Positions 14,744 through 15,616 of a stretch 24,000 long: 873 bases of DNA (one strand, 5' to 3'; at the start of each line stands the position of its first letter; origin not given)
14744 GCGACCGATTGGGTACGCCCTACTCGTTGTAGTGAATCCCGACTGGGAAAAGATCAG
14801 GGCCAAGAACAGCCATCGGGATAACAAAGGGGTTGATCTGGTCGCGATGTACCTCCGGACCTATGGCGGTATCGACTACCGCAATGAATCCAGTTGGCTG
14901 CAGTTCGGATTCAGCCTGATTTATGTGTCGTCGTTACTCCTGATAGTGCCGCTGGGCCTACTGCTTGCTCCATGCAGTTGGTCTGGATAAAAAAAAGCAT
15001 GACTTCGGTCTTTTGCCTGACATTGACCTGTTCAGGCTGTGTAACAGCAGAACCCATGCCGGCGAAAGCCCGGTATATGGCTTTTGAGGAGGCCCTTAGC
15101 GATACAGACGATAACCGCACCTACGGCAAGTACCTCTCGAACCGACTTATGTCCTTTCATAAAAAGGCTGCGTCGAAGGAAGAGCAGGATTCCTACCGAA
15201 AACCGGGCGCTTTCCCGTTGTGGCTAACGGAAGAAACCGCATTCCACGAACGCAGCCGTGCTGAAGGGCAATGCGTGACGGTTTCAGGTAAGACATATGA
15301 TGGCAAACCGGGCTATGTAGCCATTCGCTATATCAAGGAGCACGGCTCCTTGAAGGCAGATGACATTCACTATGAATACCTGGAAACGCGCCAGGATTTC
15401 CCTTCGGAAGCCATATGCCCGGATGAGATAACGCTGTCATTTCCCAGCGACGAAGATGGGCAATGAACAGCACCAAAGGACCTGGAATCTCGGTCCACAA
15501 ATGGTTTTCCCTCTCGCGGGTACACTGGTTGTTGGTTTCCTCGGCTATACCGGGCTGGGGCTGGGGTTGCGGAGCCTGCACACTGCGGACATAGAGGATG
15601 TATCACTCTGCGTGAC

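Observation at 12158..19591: Polymorphic membrane-toxin / immunity array built from diverging ~1.6-kb direct repeats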

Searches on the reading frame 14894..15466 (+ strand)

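Call 5: search_protein_families(library=pfam, max_evalue=0.1, proteins=[window:14894-15466:+])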
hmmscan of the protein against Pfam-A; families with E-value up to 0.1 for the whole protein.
window:14894-15466:+ (190 aa): 1 family
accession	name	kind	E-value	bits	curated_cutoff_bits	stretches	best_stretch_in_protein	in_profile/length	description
PF15551.11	DUF4656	-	0.054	13.5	27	1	17-81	33-96/361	Domain of unknown function (DUF4656)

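Call 6: search_protein_families(library=padloc, max_evalue=0.1, proteins=[window:14894-15466:+])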
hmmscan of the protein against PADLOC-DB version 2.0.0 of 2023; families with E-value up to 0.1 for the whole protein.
window:14894-15466:+ (190 aa): 0 families

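Call 8: search_protein_families(library=ncbifam, max_evalue=0.1, proteins=[window:14894-15466:+])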
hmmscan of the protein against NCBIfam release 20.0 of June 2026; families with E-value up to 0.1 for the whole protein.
window:14894-15466:+ (190 aa): 1 family
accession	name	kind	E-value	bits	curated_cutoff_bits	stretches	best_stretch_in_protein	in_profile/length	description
NF004645.0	PRK05989.2-3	equivalog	0.059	10.5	1619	1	51-116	1018-1078/1597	cobaltochelatase subunit CobN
